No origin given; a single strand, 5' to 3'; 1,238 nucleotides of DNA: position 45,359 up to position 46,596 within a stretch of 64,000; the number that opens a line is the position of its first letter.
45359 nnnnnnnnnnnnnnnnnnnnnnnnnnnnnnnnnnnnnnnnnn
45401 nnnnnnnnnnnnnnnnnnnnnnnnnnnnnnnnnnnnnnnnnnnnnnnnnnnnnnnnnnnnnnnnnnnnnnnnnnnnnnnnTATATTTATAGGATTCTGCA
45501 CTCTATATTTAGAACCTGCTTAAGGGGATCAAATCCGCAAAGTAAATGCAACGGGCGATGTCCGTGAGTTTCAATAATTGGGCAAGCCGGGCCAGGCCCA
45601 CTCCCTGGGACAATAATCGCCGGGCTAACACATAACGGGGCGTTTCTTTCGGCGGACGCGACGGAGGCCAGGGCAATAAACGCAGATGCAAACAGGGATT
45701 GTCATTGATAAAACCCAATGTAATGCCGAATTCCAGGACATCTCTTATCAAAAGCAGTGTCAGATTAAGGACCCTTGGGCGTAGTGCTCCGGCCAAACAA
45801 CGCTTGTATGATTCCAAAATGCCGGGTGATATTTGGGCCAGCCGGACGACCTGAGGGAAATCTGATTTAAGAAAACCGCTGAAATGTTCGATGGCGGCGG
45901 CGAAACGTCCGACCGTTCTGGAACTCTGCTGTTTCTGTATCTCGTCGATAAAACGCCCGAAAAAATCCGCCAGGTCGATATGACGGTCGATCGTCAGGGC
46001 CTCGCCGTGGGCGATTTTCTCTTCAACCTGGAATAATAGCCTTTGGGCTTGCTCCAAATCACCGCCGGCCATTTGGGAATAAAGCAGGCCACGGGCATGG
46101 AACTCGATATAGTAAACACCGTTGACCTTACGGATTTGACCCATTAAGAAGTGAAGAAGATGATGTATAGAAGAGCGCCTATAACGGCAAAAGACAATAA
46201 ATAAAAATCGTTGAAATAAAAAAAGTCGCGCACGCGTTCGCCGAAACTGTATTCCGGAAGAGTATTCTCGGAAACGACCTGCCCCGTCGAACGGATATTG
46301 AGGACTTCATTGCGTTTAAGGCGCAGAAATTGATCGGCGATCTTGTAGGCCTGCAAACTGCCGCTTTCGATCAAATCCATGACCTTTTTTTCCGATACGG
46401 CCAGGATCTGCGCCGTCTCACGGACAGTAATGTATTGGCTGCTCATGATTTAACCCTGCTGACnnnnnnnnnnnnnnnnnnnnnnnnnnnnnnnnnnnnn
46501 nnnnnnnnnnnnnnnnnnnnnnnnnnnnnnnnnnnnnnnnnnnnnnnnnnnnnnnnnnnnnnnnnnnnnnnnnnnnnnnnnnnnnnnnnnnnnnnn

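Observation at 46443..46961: Bactofilin fused to an excisionase-type HTH DNA-binding domain, next to a second HTH_17 protein with a TM anchor.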

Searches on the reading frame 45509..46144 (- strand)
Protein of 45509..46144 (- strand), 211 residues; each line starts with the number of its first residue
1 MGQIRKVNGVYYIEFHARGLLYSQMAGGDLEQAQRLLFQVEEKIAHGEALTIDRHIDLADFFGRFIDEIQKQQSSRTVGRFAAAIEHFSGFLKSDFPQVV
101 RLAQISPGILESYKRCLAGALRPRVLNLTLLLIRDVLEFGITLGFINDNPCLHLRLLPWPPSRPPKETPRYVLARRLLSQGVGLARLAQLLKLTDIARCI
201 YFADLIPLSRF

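Call 3: search_protein_families(library=pfam, proteins=[window:45509-46144:-], max_evalue=1)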
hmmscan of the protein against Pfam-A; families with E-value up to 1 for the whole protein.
window:45509-46144:- (211 aa): 1 family
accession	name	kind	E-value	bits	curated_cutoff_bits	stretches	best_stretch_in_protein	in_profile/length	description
PF13102.12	Phage_int_SAM_5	-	0.00046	20.9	22.3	1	57-150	1-92/98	Phage integrase SAM-like domain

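Call 4: search_protein_families(library=ncbifam, proteins=[window:45509-46144:-], max_evalue=1)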
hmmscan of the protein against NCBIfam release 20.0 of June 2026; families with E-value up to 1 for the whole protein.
window:45509-46144:- (211 aa): 0 families

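Call 49: find_homologous_proteins(query=window:45509-46144:-)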
Query window:45509-46144:- (211 aa): 168 proteins with E <= 0.001 among 1065 candidates; the best 120 are listed.
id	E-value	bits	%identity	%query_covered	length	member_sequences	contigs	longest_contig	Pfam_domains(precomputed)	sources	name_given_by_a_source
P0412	5.1e-135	466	100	100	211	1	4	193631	-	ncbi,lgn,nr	ncbi:MAG: hypothetical protein KGJ09_01890 [Candidatus Omnitrophica bacterium]|nr:hypothetical prote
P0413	1.7e-86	308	65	100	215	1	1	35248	PF13102.13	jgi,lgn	-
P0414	2.0e-85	304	68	100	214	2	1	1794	-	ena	-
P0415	6.2e-85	302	67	100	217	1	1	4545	-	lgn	-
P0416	4.4e-84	300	67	100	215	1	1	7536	PF13102.13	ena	-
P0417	4.4e-83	296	64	100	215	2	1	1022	PF13102.13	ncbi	-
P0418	5.5e-83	296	66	100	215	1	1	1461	PF13102.13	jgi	jgi:site-specific recombinase XerD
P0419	7.6e-83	296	65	100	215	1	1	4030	-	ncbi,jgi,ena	ncbi:MAG TPA: hypothetical protein VIJ57_15385, partial [Hanamia sp.]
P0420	8.0e-83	296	64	99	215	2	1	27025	PF13102.13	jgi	jgi:site-specific recombinase XerD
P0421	9.1e-83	295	64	100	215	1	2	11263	PF13102.13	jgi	jgi:hypothetical protein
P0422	2.5e-82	294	65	100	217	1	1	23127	PF13102.13,PF02899.24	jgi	jgi:Phage integrase SAM-like domain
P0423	5.5e-82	293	65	100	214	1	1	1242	-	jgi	jgi:hypothetical protein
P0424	6.3e-82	293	65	100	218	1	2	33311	PF13102.13,PF02899.24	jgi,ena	-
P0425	7.1e-82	293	64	100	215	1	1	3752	-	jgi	jgi:hypothetical protein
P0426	1.3e-81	292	65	100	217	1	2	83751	-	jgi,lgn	-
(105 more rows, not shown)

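Call 58: predict_structure(alignment_id=A5)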
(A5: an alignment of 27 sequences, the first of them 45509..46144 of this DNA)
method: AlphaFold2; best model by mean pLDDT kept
length: 211 residues; sequences in the alignment: 27
mean_pLDDT: 87.8   pTM: 0.71
mean pLDDT of the five models: 87.8, 87.1, 85.0, 82.3, 82.0
residues with pLDDT >= 90: 128; 70-90: 66; 50-70: 15; < 50: 2
segments of 3 or more residues with pLDDT < 50: none
pLDDT, mean of each block of 10 residues (from residue 1): 86 73 83 88 67 77 97 96 98 96 91 93 94 94 81 85 84 93 92 94 85 43
secondary structure, 60 per line:
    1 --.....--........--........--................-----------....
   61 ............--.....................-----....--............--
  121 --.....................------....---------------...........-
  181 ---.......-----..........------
elements in order: E3-7 E10-17 E20-27 H30-45 H58-72 H75-95 H107-118 H123-143 H150-153 H169-179 H184-190 H196-205

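Call 61: fold_search(model_id=the predicted structure, library=pdb)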
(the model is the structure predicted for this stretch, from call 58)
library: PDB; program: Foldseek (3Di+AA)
matches with E <= 10: 208; with E <= 0.001: 4
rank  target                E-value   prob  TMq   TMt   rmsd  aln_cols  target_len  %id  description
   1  1z1b_B                3.4e-04  1.00  0.47  0.31  13.4       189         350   15  Crystal structure of a lambda integrase dimer bound to a COC' core site (released 2005-06-28)
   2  1z1g_B                3.8e-04  1.00  0.46  0.31  13.7       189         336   14  Crystal structure of a lambda integrase tetramer bound to a Holliday junction (released 2005-06-28)
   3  5j0n_F                8.3e-04  1.00  0.44  0.27  16.2       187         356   14  Lambda excision HJ intermediate (released 2017-02-08)
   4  1z1b_A                9.3e-04  1.00  0.45  0.28  13.3       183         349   16  Crystal structure of a lambda integrase dimer bound to a COC' core site (released 2005-06-28)
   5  1z1g_A                9.3e-03  1.00  0.45  0.28  15.8       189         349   14  Crystal structure of a lambda integrase tetramer bound to a Holliday junction (released 2005-06-28)
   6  5j0n_G                1.0e-02  1.00  0.46  0.31  13.4       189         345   15  Lambda excision HJ intermediate (released 2017-02-08)
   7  3nrw                  1.1e-02  1.00  0.43  0.84   1.4        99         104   15  Crystal Structure of the N-terminal domain of Phage integrase/site-specific recombinase (tnp) from Haloarcula marismortu (released 2010-08-25)
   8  1p7d_A                5.0e-02  1.00  0.41  0.32  11.7       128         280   12  Crystal structure of the Lambda Integrase (residues 75-356) bound to DNA (released 2003-08-12)
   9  5j0n_E                5.0e-02  1.00  0.43  0.34  12.7       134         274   14  Lambda excision HJ intermediate (released 2017-02-08)
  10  2kd1_MODEL_1_A        5.0e-02  1.00  0.37  0.62   5.1       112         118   16  Solution NMR structure of the integrase-like domain from Bacillus cereus ordered locus BC_1272. Northeast Stru (released 2009-01-20)
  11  1z19_A                6.6e-02  1.00  0.44  0.34  11.5       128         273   12  Crystal structure of a lambda integrase(75-356) dimer bound to a COC' core site (released 2005-06-28)
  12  2kkp_MODEL_1_A        8.3e-02  0.97  0.32  0.55   7.8       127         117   15  Solution NMR structure of the phage integrase SAM-like Domain from Moth 1796 from Moorella thermoacetica. Nort (released 2009-09-08)
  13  6en2_A                1.2e-01  0.97  0.39  0.27  12.9       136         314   12  Structure of the Tn1549 transposon Integrase (aa 82-397, R225K) in complex with a circular intermediate DNA (CI6b-DNA) (released 2018-04-04)
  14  5vfz                  1.4e-01  0.98  0.41  0.31  11.4       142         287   15  Integrase from mycobacterium phage Brujita (released 2018-04-18)
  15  2kob_MODEL_1_A        2.1e-01  0.97  0.37  0.68   6.7       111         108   14  Solution NMR structure of CLOLEP_01837 (fragment 61-160) from Clostridium leptum. Northeast Structural Genomic (released 2009-09-29)
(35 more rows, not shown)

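Call 63: search_protein_families(library=padloc, proteins=[window:45509-46144:-], max_evalue=0.01)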
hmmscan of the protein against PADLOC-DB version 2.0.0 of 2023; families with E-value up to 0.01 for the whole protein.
window:45509-46144:- (211 aa): 0 families

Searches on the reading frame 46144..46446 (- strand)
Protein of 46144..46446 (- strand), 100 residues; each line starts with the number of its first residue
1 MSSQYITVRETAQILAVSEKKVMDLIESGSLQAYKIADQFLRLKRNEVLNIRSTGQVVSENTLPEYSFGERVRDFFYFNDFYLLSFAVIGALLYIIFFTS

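Call 3: search_protein_families(library=pfam, proteins=[window:46144-46446:-], max_evalue=1)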
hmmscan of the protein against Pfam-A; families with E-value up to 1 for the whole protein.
window:46144-46446:- (100 aa): 4 families
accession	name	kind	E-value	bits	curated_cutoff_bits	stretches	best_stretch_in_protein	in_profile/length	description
PF12728.13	HTH_17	-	4.9e-07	30.3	27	1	5-49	1-44/51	Helix-turn-helix domain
PF21531.3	Rv2175c_wHTH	-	0.089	13.2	27.1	1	5-35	15-45/57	DNA-binding protein Rv2175c, wHTH domain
PF22233.2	PhyR_sigma-like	-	0.15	12.3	27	1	8-28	22-42/50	Response regulator PhyR, sigma-like domain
PF21476.4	PF0610-like_N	-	0.2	12.3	33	1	4-27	13-36/50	PF0610-like, N-terminal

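Call 4: search_protein_families(library=ncbifam, proteins=[window:46144-46446:-], max_evalue=1)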
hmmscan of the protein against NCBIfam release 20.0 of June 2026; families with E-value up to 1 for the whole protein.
window:46144-46446:- (100 aa): 3 families
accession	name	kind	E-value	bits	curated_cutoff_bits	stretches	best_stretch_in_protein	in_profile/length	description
TIGR01764.1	excise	domain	3.2e-08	33.8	28.8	1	5-48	1-43/49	excisionase family DNA-binding protein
NF040990.2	MamR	equivalog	7.4e-05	23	100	1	7-43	45-81/91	magnetosome protein MamR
NF047737.1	antiphage_MADS1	equivalog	0.00073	19.7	80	1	5-48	3-45/49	methylation-associated defense system helix-turn-helix domain-containing protein MAD1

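Call 13: find_homologous_proteins(query=window:46144-46446:-)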
Query window:46144-46446:- (100 aa): 564 proteins with E <= 0.001 among 566 candidates; the best 120 are listed.
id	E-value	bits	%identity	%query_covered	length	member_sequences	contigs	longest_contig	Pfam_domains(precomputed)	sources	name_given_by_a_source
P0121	4.4e-56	204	100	100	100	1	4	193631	PF12728.14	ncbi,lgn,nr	ncbi:MAG: helix-turn-helix domain-containing protein [Candidatus Omnitrophica bacterium]|nr:helix-tu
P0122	2.6e-48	179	87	100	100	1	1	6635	PF12728.14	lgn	-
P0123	7.6e-48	178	88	99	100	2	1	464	PF12728.14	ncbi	-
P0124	1.2e-47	177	87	99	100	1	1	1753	PF12728.14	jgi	jgi:excisionase family DNA binding protein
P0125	3.2e-47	176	87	99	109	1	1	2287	PF12728.14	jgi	jgi:excisionase family DNA binding protein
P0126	3.3e-47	176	86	100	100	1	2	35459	PF12728.14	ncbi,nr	ncbi:MAG: helix-turn-helix domain-containing protein [Candidatus Omnitrophica bacterium]|nr:helix-tu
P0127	3.7e-47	176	85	100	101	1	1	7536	PF12728.14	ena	-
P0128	4.9e-47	175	86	100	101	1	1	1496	PF12728.14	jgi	-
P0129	5.0e-47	175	88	99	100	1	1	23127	PF12728.14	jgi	jgi:excisionase family DNA binding protein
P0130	5.6e-47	175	89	99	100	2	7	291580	PF12728.14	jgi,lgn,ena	-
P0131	5.9e-47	175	86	100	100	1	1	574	PF12728.14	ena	-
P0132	6.2e-47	175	87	99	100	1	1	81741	PF12728.14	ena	-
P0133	7.6e-47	175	85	99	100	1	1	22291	PF12728.14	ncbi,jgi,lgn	-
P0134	8.4e-47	175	85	99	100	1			PF12728.14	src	-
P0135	9.0e-47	174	87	99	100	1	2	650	PF12728.14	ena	-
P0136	9.8e-47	174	86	100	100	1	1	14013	PF12728.14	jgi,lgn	-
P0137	1.1e-46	174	86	99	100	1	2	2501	PF12728.14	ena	-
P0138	2.1e-46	173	88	99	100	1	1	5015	PF12728.14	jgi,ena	-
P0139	2.3e-46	173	84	100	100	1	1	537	PF12728.14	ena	-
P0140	2.5e-46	173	86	100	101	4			PF12728.14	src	-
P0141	4.8e-46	172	83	100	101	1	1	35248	PF12728.14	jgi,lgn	-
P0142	5.3e-46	172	85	100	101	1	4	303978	PF12728.14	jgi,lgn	jgi:excisionase family DNA binding protein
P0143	5.6e-46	172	86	99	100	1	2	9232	PF12728.14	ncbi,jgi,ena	jgi:excisionase family DNA binding protein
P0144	6.2e-46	172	86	99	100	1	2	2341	PF12728.14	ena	-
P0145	6.2e-46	172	85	99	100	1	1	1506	PF12728.14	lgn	-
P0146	8.4e-46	171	87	99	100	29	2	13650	PF12728.14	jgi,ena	-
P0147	9.7e-46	171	83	99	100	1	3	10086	PF12728.14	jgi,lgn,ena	jgi:excisionase family DNA binding protein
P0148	9.9e-46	171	86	100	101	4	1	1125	PF12728.14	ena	-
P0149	1.0e-45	171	87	99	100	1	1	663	PF12728.14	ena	-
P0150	1.1e-45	171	86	99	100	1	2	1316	PF12728.14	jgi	jgi:excisionase family DNA binding protein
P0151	1.1e-45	171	83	100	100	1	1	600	PF12728.14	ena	-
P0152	1.2e-45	171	85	99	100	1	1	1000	PF12728.14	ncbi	-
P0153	1.3e-45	171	81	100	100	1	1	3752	PF12728.14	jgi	jgi:excisionase family DNA binding protein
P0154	1.3e-45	171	83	100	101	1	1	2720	PF12728.14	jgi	jgi:excisionase family DNA binding protein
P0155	1.4e-45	171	83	100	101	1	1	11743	PF12728.14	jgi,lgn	-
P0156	1.7e-45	170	84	100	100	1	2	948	PF12728.14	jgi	jgi:excisionase family DNA binding protein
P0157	1.8e-45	170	85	99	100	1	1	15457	PF12728.14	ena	-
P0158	1.9e-45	170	83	100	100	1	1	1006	PF12728.14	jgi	jgi:excisionase family DNA binding protein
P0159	2.2e-45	170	85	99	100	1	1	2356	PF12728.14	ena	-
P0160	2.2e-45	170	85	99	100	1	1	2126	PF12728.14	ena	-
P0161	2.2e-45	170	84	99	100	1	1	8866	PF12728.14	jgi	jgi:excisionase family DNA binding protein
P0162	2.7e-45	170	84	99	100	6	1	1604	PF12728.14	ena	-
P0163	3.1e-45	170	81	100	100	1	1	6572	PF12728.14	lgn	-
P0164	3.2e-45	169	83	99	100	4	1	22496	PF12728.14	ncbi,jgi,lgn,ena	-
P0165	3.4e-45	169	82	100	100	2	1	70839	PF12728.14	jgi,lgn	-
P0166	3.6e-45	169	82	100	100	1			PF12728.14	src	-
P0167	3.6e-45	169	84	100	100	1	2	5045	PF12728.14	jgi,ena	jgi:excisionase family DNA binding protein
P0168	3.6e-45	169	83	99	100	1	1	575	PF12728.14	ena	-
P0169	4.0e-45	169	85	99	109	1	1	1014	PF12728.14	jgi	jgi:excisionase family DNA binding protein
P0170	4.4e-45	169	82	99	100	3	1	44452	PF12728.14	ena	-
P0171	4.8e-45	169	83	100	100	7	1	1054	PF12728.14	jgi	jgi:excisionase family DNA binding protein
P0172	4.9e-45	169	86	99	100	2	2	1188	PF12728.14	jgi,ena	-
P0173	5.6e-45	169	85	99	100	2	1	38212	PF12728.14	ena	-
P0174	5.9e-45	169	86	99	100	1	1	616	PF12728.14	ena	-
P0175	6.3e-45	169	81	99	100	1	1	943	PF12728.14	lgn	-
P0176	7.1e-45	168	84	99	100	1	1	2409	PF12728.14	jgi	jgi:excisionase family DNA binding protein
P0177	7.1e-45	168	81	100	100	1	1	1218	PF12728.14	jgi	jgi:excisionase family DNA binding protein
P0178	7.2e-45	168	82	100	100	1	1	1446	PF12728.14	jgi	jgi:excisionase family DNA binding protein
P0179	8.3e-45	168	81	99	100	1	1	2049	PF12728.14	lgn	-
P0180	8.6e-45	168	85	99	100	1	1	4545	PF12728.14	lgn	-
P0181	9.9e-45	168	83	99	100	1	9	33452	PF12728.14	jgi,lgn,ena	-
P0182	1.1e-44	168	83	100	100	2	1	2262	PF12728.14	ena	-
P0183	1.1e-44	168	85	99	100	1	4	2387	PF12728.14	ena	-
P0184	1.2e-44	168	84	100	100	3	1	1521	PF12728.14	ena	-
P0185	1.2e-44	168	85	99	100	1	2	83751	PF12728.14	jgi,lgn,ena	-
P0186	1.3e-44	168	84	99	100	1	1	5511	PF12728.14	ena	-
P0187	1.4e-44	167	85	99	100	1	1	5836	PF12728.14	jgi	jgi:excisionase family DNA binding protein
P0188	1.6e-44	167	83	100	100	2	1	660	PF12728.14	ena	-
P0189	1.8e-44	167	82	100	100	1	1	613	PF12728.14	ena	-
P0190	1.8e-44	167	84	99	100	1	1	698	PF12728.14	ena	-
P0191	1.9e-44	167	82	100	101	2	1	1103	PF12728.14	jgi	jgi:excisionase family DNA binding protein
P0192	2.0e-44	167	84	99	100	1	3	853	PF12728.14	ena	-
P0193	2.0e-44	167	81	99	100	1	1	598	PF12728.14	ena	-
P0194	2.2e-44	167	81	100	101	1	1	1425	PF12728.14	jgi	jgi:excisionase family DNA binding protein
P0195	2.2e-44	167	84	99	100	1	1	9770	PF12728.14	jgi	jgi:excisionase family DNA binding protein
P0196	2.2e-44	167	85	99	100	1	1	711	PF12728.14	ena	-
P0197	2.3e-44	167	86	99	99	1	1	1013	PF12728.14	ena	-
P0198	2.4e-44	167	84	99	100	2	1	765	PF12728.14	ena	-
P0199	2.6e-44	167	82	100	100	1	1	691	PF12728.14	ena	-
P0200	2.6e-44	167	84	100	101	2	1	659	PF12728.14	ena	-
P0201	2.6e-44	167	84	100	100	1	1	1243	PF12728.14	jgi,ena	-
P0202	2.7e-44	167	83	99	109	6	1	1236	PF12728.14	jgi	-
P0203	3.2e-44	166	83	99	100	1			PF12728.14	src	-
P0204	3.3e-44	166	79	100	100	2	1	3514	PF12728.14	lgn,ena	-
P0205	3.6e-44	166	79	100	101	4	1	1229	PF12728.14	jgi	jgi:excisionase family DNA binding protein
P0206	4.1e-44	166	80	100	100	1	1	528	PF12728.14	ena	-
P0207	4.1e-44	166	83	99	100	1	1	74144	PF12728.14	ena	-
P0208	4.3e-44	166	83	99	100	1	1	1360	PF12728.14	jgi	jgi:excisionase family DNA binding protein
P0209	4.6e-44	166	79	100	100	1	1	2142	PF12728.14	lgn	-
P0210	4.7e-44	166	84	99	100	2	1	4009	PF12728.14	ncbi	-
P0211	4.9e-44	166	82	100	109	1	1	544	PF12728.14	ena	-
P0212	5.0e-44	166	82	99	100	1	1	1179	PF12728.14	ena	-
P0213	5.0e-44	166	80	100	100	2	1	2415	PF12728.14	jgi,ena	-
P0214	5.1e-44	166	82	99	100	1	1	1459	PF12728.14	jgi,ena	-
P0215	5.2e-44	166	81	100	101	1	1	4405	PF12728.14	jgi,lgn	-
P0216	5.7e-44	165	82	100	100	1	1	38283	PF12728.14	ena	-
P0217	5.7e-44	165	83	99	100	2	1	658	PF12728.14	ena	-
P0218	5.9e-44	165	84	99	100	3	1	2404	PF12728.14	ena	-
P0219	6.1e-44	165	82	99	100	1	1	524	PF12728.14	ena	-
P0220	7.2e-44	165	80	100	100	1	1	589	PF12728.14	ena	-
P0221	7.3e-44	165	83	99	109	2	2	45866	PF12728.14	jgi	jgi:excisionase family DNA binding protein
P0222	7.4e-44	165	81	99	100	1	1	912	PF12728.14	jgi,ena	-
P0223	7.4e-44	165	81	99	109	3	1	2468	PF12728.14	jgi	-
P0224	9.3e-44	165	81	100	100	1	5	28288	PF12728.14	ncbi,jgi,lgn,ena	-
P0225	9.5e-44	165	81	100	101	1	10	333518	PF12728.14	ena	-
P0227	1.1e-43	165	83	99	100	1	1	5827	PF12728.14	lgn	-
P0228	1.1e-43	165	79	100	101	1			PF12728.14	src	-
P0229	1.1e-43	165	82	99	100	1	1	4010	PF12728.14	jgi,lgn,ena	-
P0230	1.3e-43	164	82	99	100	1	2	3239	PF12728.14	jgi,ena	-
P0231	1.3e-43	164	82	100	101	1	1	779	PF12728.14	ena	-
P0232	1.3e-43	164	80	100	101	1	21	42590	PF12728.14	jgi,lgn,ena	jgi:excisionase family DNA binding protein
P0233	1.5e-43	164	78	99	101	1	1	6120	PF12728.14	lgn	-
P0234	1.7e-43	164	78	99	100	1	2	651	PF12728.14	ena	-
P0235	2.4e-43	163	82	100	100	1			PF12728.14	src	-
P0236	3.3e-43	163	84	99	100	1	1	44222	PF12728.14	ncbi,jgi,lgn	-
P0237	3.5e-43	163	83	99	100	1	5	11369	PF12728.14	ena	-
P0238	4.6e-43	163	84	97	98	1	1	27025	PF12728.14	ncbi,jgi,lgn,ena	jgi:excisionase family DNA binding protein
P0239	4.9e-43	162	79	99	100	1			PF12728.14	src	-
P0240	5.4e-43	162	79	100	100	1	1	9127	PF12728.14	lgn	-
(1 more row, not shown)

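Call 63: search_protein_families(library=padloc, proteins=[window:46144-46446:-], max_evalue=0.01)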
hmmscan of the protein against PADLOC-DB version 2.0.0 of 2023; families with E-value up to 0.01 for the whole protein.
window:46144-46446:- (100 aa): 1 family
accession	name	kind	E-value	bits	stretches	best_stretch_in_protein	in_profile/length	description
PDLC03348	MTase_II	-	0.0086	12.6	0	4-52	9-57/727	Type II methyltransferase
